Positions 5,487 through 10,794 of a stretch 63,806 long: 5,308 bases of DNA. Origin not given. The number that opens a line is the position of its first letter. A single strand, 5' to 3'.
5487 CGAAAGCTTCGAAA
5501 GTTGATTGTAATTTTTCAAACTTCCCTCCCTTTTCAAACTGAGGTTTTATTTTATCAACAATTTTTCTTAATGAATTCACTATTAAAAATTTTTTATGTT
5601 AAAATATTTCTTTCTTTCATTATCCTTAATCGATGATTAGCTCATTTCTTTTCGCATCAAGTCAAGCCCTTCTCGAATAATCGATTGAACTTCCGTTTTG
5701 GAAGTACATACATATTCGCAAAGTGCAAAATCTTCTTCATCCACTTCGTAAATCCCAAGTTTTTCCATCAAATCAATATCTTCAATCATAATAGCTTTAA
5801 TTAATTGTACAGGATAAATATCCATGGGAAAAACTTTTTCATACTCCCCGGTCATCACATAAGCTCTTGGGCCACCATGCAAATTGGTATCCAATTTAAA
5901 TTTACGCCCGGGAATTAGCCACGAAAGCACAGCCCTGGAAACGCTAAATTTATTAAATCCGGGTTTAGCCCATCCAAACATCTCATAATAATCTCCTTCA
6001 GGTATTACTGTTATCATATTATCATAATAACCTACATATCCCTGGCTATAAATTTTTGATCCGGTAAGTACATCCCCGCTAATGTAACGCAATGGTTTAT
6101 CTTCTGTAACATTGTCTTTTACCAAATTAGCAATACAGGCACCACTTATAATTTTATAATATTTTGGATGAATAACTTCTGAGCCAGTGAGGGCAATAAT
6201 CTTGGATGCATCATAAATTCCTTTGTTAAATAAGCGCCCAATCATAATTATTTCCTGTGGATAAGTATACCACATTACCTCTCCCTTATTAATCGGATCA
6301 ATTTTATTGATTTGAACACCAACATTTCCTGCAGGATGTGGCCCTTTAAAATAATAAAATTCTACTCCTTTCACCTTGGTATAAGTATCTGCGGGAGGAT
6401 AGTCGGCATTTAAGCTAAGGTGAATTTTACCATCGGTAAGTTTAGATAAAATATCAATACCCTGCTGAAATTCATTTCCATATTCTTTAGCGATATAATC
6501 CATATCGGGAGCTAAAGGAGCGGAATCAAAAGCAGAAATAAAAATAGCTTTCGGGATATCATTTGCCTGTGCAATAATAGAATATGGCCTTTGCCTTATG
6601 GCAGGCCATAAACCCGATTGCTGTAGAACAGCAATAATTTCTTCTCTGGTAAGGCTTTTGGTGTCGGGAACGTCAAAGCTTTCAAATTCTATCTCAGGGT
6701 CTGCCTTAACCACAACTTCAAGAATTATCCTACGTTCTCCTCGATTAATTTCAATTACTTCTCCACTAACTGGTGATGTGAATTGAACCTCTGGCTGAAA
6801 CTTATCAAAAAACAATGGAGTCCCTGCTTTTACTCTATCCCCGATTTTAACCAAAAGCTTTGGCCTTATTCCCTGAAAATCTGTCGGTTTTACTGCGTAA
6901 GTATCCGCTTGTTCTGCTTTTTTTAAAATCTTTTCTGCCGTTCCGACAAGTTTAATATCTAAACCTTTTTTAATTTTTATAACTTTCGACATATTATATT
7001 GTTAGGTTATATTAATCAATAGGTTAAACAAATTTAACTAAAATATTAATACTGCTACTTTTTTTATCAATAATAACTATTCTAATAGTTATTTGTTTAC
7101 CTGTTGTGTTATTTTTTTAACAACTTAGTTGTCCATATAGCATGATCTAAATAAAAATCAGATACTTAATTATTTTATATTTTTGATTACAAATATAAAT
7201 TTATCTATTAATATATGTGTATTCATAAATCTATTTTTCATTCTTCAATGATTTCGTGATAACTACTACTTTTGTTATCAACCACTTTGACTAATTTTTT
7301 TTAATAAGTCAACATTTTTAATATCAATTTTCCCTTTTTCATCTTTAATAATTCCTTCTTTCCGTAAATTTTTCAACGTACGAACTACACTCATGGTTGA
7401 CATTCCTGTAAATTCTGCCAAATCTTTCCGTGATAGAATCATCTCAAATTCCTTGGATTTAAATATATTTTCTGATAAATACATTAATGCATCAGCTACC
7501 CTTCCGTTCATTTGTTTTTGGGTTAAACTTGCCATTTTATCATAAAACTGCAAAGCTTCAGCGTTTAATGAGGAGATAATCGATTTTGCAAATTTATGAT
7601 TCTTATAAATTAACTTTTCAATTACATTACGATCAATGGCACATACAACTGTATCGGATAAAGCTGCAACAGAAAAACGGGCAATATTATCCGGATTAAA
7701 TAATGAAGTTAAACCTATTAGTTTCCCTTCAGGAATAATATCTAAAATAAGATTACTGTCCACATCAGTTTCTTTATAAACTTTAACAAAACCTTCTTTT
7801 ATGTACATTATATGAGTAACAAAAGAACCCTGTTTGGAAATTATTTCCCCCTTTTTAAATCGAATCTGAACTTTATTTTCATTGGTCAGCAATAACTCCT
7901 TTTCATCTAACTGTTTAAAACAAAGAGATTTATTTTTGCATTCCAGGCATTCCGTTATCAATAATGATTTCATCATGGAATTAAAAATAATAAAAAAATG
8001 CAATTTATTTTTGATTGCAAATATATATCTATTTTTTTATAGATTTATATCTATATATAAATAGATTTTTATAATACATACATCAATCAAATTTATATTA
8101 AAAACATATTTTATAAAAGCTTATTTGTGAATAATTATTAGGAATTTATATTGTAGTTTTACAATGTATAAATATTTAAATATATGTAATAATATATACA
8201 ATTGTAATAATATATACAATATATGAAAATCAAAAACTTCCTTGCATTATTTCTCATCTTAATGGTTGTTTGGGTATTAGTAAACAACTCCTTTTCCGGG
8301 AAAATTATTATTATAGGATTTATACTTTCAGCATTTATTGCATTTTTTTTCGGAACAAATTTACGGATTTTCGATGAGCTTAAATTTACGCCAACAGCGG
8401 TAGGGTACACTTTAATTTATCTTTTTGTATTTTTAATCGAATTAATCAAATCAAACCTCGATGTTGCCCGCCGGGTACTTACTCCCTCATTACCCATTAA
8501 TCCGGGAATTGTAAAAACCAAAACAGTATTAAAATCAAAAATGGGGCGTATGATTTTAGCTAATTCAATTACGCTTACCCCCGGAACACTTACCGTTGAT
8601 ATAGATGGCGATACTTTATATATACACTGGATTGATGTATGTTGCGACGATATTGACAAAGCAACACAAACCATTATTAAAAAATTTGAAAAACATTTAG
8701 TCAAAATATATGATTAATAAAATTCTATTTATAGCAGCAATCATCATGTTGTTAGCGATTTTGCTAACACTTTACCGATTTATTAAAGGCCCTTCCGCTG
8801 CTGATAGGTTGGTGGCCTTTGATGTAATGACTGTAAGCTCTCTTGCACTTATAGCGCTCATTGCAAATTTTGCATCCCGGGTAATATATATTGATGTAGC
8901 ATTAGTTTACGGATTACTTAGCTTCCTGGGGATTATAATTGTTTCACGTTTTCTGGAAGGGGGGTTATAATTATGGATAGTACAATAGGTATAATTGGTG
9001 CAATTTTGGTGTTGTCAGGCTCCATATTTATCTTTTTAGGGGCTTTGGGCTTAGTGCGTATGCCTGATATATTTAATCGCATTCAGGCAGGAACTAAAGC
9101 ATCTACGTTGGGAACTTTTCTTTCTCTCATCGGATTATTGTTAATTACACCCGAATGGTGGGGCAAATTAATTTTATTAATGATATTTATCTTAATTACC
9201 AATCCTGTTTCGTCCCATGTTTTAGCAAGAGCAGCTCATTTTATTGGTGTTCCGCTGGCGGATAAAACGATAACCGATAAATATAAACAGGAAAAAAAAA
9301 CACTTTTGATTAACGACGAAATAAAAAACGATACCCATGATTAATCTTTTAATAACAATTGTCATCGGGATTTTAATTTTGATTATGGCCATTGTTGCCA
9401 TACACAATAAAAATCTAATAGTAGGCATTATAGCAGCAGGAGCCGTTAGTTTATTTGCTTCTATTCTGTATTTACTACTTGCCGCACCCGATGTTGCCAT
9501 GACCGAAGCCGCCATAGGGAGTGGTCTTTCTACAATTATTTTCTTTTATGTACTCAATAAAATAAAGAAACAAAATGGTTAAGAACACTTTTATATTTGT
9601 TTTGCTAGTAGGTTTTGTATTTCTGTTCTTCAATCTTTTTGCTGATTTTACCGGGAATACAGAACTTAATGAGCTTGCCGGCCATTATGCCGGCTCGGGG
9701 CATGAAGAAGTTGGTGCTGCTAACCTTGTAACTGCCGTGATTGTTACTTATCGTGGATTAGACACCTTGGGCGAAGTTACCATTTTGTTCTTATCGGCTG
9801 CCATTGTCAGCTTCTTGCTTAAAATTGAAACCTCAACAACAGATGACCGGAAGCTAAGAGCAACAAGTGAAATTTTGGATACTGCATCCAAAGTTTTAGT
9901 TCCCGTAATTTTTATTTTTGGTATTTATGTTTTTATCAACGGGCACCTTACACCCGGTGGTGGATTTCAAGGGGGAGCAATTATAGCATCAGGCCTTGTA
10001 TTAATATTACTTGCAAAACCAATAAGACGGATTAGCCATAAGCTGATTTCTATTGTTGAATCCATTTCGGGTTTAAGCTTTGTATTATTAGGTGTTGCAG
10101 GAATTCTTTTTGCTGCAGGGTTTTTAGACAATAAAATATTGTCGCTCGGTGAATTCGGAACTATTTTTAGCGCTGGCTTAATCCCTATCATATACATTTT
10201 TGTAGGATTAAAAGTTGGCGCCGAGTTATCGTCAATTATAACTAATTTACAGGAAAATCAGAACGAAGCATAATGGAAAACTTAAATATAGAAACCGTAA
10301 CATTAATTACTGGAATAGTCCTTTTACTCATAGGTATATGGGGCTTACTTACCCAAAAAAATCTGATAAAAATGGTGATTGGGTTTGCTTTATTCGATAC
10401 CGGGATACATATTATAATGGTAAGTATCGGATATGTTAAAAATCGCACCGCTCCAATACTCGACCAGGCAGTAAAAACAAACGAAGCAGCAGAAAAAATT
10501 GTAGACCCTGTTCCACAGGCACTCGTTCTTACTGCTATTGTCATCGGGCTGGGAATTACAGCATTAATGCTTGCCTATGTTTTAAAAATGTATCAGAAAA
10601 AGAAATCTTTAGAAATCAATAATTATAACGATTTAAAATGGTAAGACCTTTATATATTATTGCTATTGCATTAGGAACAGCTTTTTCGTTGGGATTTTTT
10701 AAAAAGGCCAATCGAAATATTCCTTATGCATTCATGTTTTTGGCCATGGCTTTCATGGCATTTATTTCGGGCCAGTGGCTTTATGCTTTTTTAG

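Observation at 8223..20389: Mrp + Mbx/MBS-type ion-pumping module hard-wired to a GltD/NfnB-like flavoprotein and a DHOD-like FMN protein: candidate undescribed respiratory complex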

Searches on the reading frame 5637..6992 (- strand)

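Call 4: search_protein_families(library=pfam, proteins=[window:5637-6992:-], max_evalue=0.01)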
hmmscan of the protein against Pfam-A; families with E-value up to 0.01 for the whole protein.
window:5637-6992:- (451 aa): 4 families
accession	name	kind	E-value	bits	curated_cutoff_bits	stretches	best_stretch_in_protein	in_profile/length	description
PF24836.1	NQRA_2nd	-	8.3e-48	162.7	25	1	114-258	1-143/145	NqrA second alpha/beta domain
PF05896.17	NQRA_N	-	4.5e-35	120.2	25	1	5-98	1-94/94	NqrA N-terminal barrel-sandwich hybrid domain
PF11973.14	NQRA_SLBB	-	7.5e-16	58.8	27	1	265-314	1-49/51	NQRA C-terminal domain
PF13375.12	RnfC_N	-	0.005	17.3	25.6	0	18-84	16-82/101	RnfC Barrel sandwich hybrid domain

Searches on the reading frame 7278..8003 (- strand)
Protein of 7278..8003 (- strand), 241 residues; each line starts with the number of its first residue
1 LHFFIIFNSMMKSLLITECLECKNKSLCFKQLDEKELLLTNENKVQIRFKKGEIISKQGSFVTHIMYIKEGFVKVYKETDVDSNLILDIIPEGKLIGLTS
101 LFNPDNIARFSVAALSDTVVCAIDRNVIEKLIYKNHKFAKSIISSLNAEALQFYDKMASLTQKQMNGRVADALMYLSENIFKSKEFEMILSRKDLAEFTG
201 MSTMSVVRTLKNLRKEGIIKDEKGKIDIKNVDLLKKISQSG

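Call 4: search_protein_families(library=pfam, proteins=[window:7278-8003:-], max_evalue=0.01)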
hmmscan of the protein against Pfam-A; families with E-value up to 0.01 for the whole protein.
window:7278-8003:- (241 aa): 9 families
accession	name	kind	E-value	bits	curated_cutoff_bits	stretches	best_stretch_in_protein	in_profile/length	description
PF00027.35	cNMP_binding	-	4.1e-15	56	27.5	1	47-133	2-87/89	Cyclic nucleotide-binding domain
PF13545.12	HTH_Crp_2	-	2.5e-14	53.4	27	1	167-237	1-70/70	Crp-like helix-turn-helix domain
PF00325.26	Crp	-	3.5e-05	23.9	21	1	190-219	3-32/32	Bacterial regulatory proteins, crp family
PF05732.17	RepL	-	8.8e-05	22.5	20.3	1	174-236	62-122/164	Firmicute plasmid replication protein (RepL)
PF13412.12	HTH_24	-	0.0006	19.8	21.9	1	190-220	18-48/48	Winged helix-turn-helix DNA-binding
PF08279.18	HTH_11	-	0.0036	17.6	25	1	190-223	16-50/55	HTH domain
PF01325.25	Fe_dep_repress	-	0.0046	17.6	26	0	174-223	8-56/60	Iron dependent repressor, N-terminal DNA binding domain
PF12802.13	MarR_2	-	0.0053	17.3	27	0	190-220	21-51/61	MarR family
PF02082.26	Rrf2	-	0.0065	17.1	30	0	185-225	19-59/132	Iron-dependent Transcriptional regulator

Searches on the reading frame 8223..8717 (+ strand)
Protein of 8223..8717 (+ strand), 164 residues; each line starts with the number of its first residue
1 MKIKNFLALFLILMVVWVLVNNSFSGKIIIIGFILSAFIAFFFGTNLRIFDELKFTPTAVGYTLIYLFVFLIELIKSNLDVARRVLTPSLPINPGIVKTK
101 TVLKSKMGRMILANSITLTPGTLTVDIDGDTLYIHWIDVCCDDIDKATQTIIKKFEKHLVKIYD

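Call 3: search_protein_families(library=pfam, proteins=[window:8223-8717:+], max_evalue=0.01)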
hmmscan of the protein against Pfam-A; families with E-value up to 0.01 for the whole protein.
window:8223-8717:+ (164 aa): 1 family
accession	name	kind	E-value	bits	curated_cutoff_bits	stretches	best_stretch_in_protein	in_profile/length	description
PF01899.21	MNHE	-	5e-42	143.6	27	1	10-162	1-145/145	Na+/H+ ion antiporter subunit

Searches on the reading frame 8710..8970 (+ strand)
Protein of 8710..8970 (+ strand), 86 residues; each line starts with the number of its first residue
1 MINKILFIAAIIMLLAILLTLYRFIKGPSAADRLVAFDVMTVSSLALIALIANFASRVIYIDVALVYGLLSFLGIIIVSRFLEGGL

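Call 3: search_protein_families(library=pfam, proteins=[window:8710-8970:+], max_evalue=0.01)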
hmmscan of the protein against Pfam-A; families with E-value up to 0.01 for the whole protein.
window:8710-8970:+ (86 aa): 1 family
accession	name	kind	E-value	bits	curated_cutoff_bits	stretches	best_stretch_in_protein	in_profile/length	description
PF04066.18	MrpF_PhaF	-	4.5e-15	56.3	23.3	1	31-83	1-53/53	Multiple resistance and pH regulation protein F (MrpF / PhaF)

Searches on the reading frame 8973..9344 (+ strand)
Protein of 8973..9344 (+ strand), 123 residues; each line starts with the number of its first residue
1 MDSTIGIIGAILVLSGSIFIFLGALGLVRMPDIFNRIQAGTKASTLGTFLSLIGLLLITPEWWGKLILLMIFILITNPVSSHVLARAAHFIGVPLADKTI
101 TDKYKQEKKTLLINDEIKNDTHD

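Call 3: search_protein_families(library=pfam, proteins=[window:8973-9344:+], max_evalue=0.01)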
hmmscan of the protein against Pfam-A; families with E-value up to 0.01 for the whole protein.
window:8973-9344:+ (123 aa): 2 families
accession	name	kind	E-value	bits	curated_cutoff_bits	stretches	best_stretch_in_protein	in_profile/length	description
PF03334.19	PhaG_MnhG_YufB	-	2.3e-27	95.5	23.4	1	12-89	1-80/80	Na+/H+ antiporter subunit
PF06157.16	DUF973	-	0.0013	18.4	26.4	1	2-58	93-150/309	Protein of unknown function (DUF973)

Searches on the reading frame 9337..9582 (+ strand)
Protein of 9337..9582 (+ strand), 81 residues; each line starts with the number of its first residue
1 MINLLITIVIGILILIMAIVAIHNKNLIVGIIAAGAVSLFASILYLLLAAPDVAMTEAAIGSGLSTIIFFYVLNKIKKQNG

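Call 3: search_protein_families(library=pfam, proteins=[window:9337-9582:+], max_evalue=0.01)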
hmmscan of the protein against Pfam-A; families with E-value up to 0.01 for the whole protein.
window:9337-9582:+ (81 aa): 1 family
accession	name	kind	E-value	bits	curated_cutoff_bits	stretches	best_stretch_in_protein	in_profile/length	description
PF13244.11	MbhD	-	5.5e-20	71.7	27.2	1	12-77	1-66/67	MBH, subunit D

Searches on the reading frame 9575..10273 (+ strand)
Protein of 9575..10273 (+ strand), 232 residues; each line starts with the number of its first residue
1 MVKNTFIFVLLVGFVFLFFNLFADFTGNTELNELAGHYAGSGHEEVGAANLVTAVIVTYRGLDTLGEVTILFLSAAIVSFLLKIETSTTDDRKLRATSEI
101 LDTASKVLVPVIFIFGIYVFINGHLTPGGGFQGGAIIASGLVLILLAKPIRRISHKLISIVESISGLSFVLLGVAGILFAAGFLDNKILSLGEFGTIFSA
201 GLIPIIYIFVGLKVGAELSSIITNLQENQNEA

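Call 3: search_protein_families(library=pfam, proteins=[window:9575-10273:+], max_evalue=0.01)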
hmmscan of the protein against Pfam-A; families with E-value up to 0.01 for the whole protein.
window:9575-10273:+ (232 aa): 3 families
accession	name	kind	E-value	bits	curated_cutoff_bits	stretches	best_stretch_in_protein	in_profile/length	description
PF04039.18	MnhB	-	5.8e-26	91.6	22.5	1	100-218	1-125/127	Domain related to MnhB subunit of Na+/H+ antiporter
PF09878.14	DUF2105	-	8.1e-08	32.7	32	1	85-179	81-167/200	Predicted membrane protein (DUF2105)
PF20501.3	MbhE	-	7.7e-07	29.5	27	1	30-83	29-82/98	MBH, subunit E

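Call 5: search_protein_families(library=ncbifam, proteins=[window:9575-10273:+], max_evalue=0.001)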
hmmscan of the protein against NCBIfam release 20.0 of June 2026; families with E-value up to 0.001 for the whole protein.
window:9575-10273:+ (232 aa): 22 families
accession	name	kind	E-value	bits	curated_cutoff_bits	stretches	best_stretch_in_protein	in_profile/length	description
NF009217.0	PRK12567.1-1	equivalog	2.7e-48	164.6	268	1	7-228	12-234/238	putative monovalent cation/H+ antiporter subunit B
NF006248.0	PRK08386.1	subfamily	6.6e-30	104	92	1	98-229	4-147/151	putative monovalent cation/H+ antiporter subunit B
NF009161.0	PRK12507.1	equivalog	4.6e-28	98.4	272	1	33-229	126-333/336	putative monovalent cation/H+ antiporter subunit B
NF009229.0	PRK12579.1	equivalog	3.5e-21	75.9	229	1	49-223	44-242/258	putative monovalent cation/H+ antiporter subunit B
NF004924.0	PRK06281.1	equivalog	1.2e-20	74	137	1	98-229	2-148/154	putative monovalent cation/H+ antiporter subunit B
NF009290.0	PRK12650.1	equivalog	2.5e-19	68.7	980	1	9-177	692-870/966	DUF4040 family protein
NF009288.0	PRK12648.1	equivalog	7.6e-19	67.3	1104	1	29-186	720-892/954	monovalent cation/H+ antiporter subunit A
NF009219.0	PRK12567.1-3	equivalog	1.5e-17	63.9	179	1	43-215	36-203/220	putative monovalent cation/H+ antiporter subunit B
NF009162.0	PRK12508.1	equivalog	1.4e-16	61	120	1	98-226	4-134/139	Na(+)/H(+) antiporter subunit B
NF006249.0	PRK08387.1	equivalog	3.7e-16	59.8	111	1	99-222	5-123/133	putative monovalent cation/H+ antiporter subunit B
NF009223.0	PRK12573.1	subfamily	2.8e-14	53.4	152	1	99-188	6-98/140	Na(+)/H(+) antiporter subunit B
NF009160.0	PRK12505.1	equivalog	9.9e-14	51.2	140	1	96-204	24-136/179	putative monovalent cation/H+ antiporter subunit B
NF009224.0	PRK12574.1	equivalog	6.8e-12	46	171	1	97-158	4-65/141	monovalent cation/H+ antiporter subunit B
NF009284.0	PRK12644.1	equivalog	4.8e-11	41.4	962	2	93-148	811-866/975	Na+/H+ antiporter subunit A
NF009163.0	PRK12509.1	equivalog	1e-10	41.8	148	1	98-177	3-82/137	Na+/H+ antiporter subunit B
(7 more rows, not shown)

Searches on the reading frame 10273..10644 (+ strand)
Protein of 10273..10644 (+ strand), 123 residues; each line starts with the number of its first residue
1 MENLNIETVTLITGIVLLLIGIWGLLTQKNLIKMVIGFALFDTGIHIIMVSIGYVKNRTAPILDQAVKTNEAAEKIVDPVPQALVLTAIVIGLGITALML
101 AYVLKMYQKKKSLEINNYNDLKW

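Call 3: search_protein_families(library=pfam, proteins=[window:10273-10644:+], max_evalue=0.01)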
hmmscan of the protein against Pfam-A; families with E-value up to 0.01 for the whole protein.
window:10273-10644:+ (123 aa): 1 family
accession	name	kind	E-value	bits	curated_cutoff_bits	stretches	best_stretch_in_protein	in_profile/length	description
PF00420.29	Oxidored_q2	-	7.2e-25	87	26.1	1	11-123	3-95/95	NADH-ubiquinone/plastoquinone oxidoreductase chain 4L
